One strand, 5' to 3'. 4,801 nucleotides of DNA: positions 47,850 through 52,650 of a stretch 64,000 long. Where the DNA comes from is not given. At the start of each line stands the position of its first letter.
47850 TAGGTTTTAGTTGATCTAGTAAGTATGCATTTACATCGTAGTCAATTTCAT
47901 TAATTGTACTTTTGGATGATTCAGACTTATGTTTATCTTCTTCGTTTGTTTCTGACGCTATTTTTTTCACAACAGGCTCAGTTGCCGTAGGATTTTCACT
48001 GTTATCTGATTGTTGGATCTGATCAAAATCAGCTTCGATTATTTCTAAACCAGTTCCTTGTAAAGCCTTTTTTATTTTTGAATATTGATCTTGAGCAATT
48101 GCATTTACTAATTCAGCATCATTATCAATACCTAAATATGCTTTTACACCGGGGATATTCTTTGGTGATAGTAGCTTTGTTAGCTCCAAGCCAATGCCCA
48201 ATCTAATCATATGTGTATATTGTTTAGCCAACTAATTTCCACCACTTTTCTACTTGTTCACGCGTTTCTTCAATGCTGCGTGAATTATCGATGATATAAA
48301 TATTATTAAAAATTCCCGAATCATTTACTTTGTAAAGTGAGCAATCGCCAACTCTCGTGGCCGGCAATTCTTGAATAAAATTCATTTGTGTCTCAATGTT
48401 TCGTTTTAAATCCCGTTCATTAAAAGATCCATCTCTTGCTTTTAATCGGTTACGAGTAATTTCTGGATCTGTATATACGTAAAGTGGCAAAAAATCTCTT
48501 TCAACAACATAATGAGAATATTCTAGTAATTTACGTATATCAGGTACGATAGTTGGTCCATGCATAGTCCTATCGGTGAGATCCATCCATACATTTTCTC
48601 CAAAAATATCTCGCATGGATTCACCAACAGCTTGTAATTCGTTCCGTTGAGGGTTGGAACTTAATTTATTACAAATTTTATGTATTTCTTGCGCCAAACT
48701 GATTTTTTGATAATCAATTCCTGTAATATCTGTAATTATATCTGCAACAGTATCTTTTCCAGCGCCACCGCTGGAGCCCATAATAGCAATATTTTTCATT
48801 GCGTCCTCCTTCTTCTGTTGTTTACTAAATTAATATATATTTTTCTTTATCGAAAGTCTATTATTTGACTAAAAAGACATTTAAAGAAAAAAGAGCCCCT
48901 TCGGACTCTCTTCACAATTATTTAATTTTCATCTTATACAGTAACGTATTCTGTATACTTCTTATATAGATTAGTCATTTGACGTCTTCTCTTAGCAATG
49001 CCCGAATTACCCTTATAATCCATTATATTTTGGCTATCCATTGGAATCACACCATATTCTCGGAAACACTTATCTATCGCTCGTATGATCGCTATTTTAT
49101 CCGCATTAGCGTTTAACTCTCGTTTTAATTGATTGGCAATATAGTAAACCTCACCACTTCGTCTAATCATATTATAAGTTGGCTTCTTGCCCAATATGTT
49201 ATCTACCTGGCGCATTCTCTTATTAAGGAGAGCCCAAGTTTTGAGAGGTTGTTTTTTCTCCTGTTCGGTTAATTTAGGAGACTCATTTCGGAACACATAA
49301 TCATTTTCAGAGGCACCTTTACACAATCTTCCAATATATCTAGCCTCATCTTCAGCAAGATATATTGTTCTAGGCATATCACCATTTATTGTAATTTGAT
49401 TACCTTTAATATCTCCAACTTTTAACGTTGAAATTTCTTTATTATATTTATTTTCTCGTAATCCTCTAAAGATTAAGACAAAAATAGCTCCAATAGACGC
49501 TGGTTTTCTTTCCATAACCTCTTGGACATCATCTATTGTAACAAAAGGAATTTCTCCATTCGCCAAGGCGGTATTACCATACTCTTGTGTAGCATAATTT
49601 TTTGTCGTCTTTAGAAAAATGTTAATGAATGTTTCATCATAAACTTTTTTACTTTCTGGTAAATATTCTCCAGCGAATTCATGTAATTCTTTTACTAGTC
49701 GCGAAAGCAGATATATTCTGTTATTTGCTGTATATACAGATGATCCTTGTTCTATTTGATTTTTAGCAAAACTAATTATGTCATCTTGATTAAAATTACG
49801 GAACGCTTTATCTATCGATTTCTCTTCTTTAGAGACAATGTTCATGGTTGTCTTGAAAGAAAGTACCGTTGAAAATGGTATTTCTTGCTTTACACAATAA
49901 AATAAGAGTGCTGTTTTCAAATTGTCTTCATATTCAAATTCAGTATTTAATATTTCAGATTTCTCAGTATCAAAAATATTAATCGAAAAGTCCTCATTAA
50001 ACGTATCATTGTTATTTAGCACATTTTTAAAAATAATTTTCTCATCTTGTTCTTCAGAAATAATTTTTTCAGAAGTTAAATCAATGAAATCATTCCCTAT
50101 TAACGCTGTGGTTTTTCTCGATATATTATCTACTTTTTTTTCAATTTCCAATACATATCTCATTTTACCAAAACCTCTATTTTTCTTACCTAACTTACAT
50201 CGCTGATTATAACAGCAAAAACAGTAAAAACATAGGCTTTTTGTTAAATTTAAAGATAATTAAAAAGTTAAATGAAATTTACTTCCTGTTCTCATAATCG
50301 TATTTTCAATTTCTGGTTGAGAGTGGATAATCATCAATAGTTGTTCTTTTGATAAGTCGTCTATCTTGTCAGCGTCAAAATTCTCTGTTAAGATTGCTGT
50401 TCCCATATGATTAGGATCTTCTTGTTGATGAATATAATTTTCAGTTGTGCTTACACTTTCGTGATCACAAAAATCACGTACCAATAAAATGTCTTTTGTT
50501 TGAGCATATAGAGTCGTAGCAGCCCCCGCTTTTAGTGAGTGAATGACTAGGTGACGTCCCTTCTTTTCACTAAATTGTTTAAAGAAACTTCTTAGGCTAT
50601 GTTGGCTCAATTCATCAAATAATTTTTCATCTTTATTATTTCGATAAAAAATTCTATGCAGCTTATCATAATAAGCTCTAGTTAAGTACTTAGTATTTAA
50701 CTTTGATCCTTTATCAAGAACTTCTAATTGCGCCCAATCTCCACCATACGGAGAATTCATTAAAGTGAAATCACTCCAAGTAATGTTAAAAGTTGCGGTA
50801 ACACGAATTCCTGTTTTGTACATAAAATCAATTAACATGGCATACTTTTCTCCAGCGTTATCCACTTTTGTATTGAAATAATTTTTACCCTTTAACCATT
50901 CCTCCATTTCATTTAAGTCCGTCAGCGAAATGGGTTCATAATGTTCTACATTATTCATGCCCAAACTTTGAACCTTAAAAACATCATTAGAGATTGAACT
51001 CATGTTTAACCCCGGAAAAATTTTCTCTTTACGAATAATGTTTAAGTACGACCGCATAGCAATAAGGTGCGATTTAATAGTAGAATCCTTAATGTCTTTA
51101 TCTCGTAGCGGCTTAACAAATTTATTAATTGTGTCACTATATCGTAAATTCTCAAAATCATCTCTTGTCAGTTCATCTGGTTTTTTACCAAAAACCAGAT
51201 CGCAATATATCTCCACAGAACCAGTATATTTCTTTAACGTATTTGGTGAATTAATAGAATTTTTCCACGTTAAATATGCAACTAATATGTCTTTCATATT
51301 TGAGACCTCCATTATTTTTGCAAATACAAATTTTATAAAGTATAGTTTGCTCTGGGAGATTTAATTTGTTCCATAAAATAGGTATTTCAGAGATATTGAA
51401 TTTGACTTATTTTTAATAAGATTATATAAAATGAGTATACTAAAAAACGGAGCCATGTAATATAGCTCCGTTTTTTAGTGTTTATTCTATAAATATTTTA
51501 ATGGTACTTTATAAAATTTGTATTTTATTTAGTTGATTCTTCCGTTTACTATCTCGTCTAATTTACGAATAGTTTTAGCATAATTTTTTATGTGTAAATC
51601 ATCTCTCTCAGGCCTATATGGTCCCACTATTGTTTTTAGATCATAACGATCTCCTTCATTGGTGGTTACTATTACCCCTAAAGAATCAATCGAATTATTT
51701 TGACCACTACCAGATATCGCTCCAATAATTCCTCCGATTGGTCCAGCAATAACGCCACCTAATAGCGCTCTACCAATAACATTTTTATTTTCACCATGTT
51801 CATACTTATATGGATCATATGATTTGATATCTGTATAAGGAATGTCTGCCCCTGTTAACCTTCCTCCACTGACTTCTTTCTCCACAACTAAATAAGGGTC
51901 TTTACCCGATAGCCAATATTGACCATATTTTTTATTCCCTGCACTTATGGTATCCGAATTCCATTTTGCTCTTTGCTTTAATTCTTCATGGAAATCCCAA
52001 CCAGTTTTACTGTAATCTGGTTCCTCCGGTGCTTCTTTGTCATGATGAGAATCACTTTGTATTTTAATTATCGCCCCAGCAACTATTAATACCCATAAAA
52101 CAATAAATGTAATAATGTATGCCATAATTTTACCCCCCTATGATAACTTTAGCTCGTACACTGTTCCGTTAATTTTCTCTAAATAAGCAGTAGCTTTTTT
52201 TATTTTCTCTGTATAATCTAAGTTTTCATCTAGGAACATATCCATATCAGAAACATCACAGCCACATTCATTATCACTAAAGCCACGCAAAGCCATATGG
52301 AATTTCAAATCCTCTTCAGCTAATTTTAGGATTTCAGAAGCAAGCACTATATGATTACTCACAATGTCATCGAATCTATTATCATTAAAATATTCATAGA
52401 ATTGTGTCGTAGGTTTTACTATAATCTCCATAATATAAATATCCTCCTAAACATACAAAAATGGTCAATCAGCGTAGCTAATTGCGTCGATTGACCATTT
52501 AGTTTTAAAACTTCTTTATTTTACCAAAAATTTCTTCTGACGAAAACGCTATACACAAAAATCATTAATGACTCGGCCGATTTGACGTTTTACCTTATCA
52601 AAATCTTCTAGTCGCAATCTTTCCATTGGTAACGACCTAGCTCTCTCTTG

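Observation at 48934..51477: Two tandem tyrosine recombinases flanked by a bidirectional terminator, plus a third small recombinase at 15265-15858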

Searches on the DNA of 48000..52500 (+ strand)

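Call 6: search_dna_similar(query=window:48000-52500:+, collection=phages, mode=near, max_rows=25)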
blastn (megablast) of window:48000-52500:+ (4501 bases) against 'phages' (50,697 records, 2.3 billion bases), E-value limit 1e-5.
No match.

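Call 16: search_dna_similar(query=window:48000-52500:+, collection=plasmids, mode=near, max_rows=25)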
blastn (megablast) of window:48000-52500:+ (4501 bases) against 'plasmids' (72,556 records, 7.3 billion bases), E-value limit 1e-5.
Records with a match: 8; places in all: 9; records where one place covers at least 80% of the query: 0.
Best place of each record, by identity: >=99% 1; 95-99% 3; 90-95% 2; 80-90% 2.
By first word of the organism name: Limosilactobacillus 8.
By predicted mobility (MOB-suite, as given by PLSDB): non-mobilizable 8.
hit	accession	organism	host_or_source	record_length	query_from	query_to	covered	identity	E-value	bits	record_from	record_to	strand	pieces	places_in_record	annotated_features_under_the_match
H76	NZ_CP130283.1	Limosilactobacillus reuteri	Homo sapiens,feces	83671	935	4501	78%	85.7%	0e+0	3686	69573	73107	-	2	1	hypothetical protein (x3) | site-specific integrase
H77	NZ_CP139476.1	Limosilactobacillus reuteri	mixed culture,traditional air-dried ...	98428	302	3308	67%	97.2%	0e+0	5088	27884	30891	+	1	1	hypothetical protein (x2) | site-specific integrase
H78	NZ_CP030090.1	Limosilactobacillus reuteri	pig,cell culture,fresh intestinal feces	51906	507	4501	64%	94.1%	0e+0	4398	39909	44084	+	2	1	hypothetical protein (x2) | site-specific integrase | IS30 family transposase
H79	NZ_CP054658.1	Limosilactobacillus reuteri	Sus scrofa domesticus,single organism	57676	888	3270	53%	82.0%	0e+0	1986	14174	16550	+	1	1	hypothetical protein | site-specific integrase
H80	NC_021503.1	Limosilactobacillus reuteri I5007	pigs,healthy weaning piglets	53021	507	2239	39%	97.3%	0e+0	2940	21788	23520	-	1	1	hypothetical protein (x2)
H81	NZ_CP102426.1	Limosilactobacillus reuteri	Homo sapiens,tissue samle,Breast milk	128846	4426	4501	2%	100.0%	8e-30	141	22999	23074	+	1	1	hypothetical protein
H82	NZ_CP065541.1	Limosilactobacillus reuteri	Yak,cell culture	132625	4426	4501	2%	97.4%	2e-26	130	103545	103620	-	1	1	hypothetical protein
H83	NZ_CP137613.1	Limosilactobacillus reuteri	Homo sapiens,cell culture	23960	4428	4501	2%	93.3%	2e-20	110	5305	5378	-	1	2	KxYKxGKxW signal peptide domain-containing protein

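Call 18: get_annotated_region(hit=H77, flank=8000)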
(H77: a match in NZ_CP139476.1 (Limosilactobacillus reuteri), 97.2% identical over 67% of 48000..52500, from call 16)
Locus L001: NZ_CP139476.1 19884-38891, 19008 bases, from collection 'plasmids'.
description: Limosilactobacillus reuteri strain IMAUJBR3 plasmid unnamed1, complete sequence
organism: Limosilactobacillus reuteri (NCBI taxid 1598)
taxonomy: Bacteria; Bacillota; Bacilli; Lactobacillales; Lactobacillaceae; Limosilactobacillus; Limosilactobacillus reuteri
host: -; source: mixed culture,traditional air-dried mutton products; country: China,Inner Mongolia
typing (MOB-suite, as given by PLSDB): non-mobilizable; replicon rep_cluster_2483
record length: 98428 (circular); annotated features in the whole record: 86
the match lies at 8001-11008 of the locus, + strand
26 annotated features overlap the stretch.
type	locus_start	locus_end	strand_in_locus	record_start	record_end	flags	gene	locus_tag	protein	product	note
CDS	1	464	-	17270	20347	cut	-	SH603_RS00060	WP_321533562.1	DNA methyltransferase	-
CDS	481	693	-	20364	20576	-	-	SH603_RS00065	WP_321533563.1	helix-turn-helix domain-containing protein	-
CDS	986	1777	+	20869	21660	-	-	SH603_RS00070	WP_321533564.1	transposase family protein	-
CDS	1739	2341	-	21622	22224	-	-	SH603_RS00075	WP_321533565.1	hypothetical protein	-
CDS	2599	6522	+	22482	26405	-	-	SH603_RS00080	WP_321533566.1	BspA family leucine-rich repeat surface protein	-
CDS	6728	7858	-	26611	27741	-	-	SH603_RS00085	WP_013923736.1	IS30 family transposase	-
CDS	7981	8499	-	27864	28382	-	-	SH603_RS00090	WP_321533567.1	hypothetical protein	-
CDS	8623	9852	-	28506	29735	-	-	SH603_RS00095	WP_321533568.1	hypothetical protein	-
CDS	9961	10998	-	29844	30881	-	-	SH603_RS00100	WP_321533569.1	site-specific integrase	GO:0015074 - DNA integration [Evidence IEA]; GO:0006310 - DNA recombination [Evidence IEA]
CDS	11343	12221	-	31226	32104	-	-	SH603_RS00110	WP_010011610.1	IS3 family transposase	-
CDS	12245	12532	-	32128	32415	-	-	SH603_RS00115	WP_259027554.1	transposase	GO:0006313 - DNA transposition [Evidence IEA]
CDS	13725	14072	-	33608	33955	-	-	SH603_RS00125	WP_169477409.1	type II toxin-antitoxin system PemK/MazF family toxin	-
CDS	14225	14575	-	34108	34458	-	-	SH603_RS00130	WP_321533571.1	hypothetical protein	-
CDS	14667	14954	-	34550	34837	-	-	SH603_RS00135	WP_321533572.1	DUF4160 domain-containing protein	-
CDS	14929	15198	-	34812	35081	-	-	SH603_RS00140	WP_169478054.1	hypothetical protein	-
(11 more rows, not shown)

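Call 19: get_annotated_region(hit=H78, flank=8000)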
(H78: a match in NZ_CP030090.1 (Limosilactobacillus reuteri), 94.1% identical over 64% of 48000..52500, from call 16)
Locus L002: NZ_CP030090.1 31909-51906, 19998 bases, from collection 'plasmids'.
description: Limosilactobacillus reuteri strain YSJL-12 plasmid unnamed1, complete sequence
organism: Limosilactobacillus reuteri (NCBI taxid 1598)
taxonomy: Bacteria; Bacillota; Bacilli; Lactobacillales; Lactobacillaceae; Limosilactobacillus; Limosilactobacillus reuteri
host: -; source: pig,cell culture,fresh intestinal feces; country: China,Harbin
typing (MOB-suite, as given by PLSDB): non-mobilizable; replicon rep_cluster_2483
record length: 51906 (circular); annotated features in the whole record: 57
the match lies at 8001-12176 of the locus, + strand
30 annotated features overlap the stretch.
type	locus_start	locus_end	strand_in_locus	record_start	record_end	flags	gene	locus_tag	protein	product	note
CDS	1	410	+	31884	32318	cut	-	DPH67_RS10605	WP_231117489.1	hypothetical protein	-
CDS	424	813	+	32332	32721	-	-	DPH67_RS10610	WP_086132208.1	hypothetical protein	-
CDS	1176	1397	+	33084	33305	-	-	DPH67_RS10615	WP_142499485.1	helix-turn-helix domain-containing protein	-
CDS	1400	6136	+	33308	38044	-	-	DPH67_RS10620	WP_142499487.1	type ISP restriction/modification enzyme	-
CDS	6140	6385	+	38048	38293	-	-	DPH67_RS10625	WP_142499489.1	hypothetical protein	-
CDS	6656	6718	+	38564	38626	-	-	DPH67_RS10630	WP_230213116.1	hypothetical protein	-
CDS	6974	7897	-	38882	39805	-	-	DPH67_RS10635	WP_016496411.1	IS30 family transposase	-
CDS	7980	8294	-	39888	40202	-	-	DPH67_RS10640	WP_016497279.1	hypothetical protein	-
CDS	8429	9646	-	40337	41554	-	-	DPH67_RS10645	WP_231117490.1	hypothetical protein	-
CDS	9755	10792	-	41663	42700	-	-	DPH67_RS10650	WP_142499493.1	site-specific integrase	GO:0015074 - DNA integration [Evidence IEA]; GO:0006310 - DNA recombination [Evidence IEA]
CDS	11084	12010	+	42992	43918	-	-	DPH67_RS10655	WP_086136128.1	IS30 family transposase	-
CDS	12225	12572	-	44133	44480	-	-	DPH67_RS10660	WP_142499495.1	type II toxin-antitoxin system PemK/MazF family toxin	-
CDS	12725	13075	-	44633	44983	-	-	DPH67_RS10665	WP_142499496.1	hypothetical protein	-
CDS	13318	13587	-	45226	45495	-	-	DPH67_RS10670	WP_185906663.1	type II toxin-antitoxin system Phd/YefM family antitoxin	-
CDS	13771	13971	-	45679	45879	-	-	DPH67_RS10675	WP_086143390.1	hypothetical protein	-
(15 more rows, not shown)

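Call 21: get_annotated_region(hit=H76, flank=8000)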
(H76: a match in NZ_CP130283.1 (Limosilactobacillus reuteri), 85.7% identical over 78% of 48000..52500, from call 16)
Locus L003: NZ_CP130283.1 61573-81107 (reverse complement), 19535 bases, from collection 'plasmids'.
description: Limosilactobacillus reuteri strain 03 plasmid pLr03, complete sequence
organism: Limosilactobacillus reuteri (NCBI taxid 1598)
taxonomy: Bacteria; Bacillota; Bacilli; Lactobacillales; Lactobacillaceae; Limosilactobacillus; Limosilactobacillus reuteri
host: -; source: Homo sapiens,feces; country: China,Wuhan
typing (MOB-suite, as given by PLSDB): non-mobilizable; replicon rep_cluster_2483
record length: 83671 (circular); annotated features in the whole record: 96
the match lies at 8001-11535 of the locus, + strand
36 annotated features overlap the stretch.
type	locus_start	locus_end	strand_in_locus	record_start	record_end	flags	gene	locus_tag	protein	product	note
CDS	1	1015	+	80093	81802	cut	-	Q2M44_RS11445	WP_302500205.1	hypothetical protein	-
CDS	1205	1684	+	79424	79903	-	-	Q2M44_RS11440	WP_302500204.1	hypothetical protein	-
CDS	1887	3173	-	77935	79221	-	-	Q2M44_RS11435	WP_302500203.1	ISL3 family transposase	-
CDS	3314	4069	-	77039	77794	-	-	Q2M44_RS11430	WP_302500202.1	DUF4097 family beta strand repeat-containing protein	-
CDS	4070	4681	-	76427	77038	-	-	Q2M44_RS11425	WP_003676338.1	DUF1700 domain-containing protein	-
CDS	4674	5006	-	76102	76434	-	-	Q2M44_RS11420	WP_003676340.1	PadR family transcriptional regulator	-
CDS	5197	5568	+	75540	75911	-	mscL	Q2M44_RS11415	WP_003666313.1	large-conductance mechanosensitive channel protein MscL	GO:0034220 - monoatomic ion transmembrane transport [Evidence IEA]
CDS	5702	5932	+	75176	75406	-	-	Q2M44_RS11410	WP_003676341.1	hypothetical protein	-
CDS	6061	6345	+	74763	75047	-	-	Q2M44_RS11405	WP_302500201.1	hypothetical protein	-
CDS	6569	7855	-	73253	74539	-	-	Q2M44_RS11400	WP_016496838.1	ISL3 family transposase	-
CDS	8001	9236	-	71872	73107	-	-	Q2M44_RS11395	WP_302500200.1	hypothetical protein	-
CDS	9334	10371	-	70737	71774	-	-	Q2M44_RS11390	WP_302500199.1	site-specific integrase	GO:0015074 - DNA integration [Evidence IEA]; GO:0006310 - DNA recombination [Evidence IEA]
CDS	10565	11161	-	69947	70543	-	-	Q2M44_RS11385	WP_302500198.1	hypothetical protein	-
CDS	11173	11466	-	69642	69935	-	-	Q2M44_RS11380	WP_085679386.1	hypothetical protein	-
CDS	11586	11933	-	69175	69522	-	-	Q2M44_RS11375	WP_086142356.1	type II toxin-antitoxin system PemK/MazF family toxin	-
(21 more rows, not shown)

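Call 22: get_annotated_region(hit=H79, flank=8000)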
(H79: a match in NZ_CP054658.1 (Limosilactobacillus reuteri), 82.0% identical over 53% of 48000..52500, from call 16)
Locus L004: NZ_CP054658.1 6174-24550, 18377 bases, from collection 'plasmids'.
description: Limosilactobacillus reuteri strain AN417 plasmid pAN417A, complete sequence
organism: Limosilactobacillus reuteri (NCBI taxid 1598)
taxonomy: Bacteria; Bacillota; Bacilli; Lactobacillales; Lactobacillaceae; Limosilactobacillus; Limosilactobacillus reuteri
host: -; source: Sus scrofa domesticus,single organism; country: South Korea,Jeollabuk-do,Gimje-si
typing (MOB-suite, as given by PLSDB): non-mobilizable; replicon rep_cluster_2483
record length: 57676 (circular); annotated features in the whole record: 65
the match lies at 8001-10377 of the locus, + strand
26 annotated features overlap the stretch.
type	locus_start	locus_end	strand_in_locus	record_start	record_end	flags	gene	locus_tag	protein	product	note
CDS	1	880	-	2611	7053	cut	-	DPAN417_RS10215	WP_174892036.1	Eco57I restriction-modification methylase domain-containing protein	GO:0006304 - DNA modification [Evidence IEA]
CDS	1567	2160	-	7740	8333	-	-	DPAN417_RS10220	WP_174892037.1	tyrosine-type recombinase/integrase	GO:0015074 - DNA integration [Evidence IEA]; GO:0006310 - DNA recombination [Evidence IEA]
CDS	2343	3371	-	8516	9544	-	-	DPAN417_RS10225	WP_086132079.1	SHOCT domain-containing protein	-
CDS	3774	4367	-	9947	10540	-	-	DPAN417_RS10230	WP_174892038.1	LysM domain-containing protein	-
CDS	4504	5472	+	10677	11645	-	-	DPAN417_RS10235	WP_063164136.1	IS30 family transposase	-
CDS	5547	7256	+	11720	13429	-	-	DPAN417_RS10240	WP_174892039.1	hypothetical protein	-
CDS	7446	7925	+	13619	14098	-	-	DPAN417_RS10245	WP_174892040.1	hypothetical protein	-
CDS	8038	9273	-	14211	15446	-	-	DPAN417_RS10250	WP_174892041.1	hypothetical protein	-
CDS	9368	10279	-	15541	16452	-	-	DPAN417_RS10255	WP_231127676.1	site-specific integrase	GO:0015074 - DNA integration [Evidence IEA]; GO:0006310 - DNA recombination [Evidence IEA]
CDS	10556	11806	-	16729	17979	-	-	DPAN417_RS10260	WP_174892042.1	RNA-guided endonuclease TnpB family protein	-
CDS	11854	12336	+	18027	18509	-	tnpA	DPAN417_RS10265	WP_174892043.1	IS200/IS605 family transposase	-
CDS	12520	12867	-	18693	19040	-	-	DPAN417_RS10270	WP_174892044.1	type II toxin-antitoxin system PemK/MazF family toxin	-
CDS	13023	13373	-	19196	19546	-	-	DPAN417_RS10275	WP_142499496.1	hypothetical protein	-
CDS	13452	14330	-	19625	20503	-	-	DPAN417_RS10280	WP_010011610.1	IS3 family transposase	-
CDS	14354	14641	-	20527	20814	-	-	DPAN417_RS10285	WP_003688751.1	transposase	GO:0006313 - DNA transposition [Evidence IEA]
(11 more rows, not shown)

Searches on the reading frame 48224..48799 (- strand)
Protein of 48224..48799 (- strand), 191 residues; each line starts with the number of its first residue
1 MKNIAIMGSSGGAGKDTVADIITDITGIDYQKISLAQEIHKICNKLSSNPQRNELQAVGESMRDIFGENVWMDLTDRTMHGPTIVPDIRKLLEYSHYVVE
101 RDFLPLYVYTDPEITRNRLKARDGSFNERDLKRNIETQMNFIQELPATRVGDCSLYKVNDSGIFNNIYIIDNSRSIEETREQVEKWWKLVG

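Call 4: search_protein_families(library=pfam, proteins=[window:48224-48799:-], max_evalue=0.01)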
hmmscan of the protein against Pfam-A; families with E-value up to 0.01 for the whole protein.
window:48224-48799:- (191 aa): 1 family
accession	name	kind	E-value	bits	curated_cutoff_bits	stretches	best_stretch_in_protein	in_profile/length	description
PF13238.12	AAA_18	-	0.0018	19.2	29.4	1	4-136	1-123/128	AAA domain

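Call 5: search_protein_families(library=phrogs, proteins=[window:48224-48799:-], max_evalue=0.001)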
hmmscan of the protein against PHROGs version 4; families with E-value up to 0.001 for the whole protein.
window:48224-48799:- (191 aa): 1 family
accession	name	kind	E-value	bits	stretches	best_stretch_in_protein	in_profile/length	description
phrog_139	-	other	8.3e-15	56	1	1-97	83-205/342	deoxynucleoside monophosphate kinase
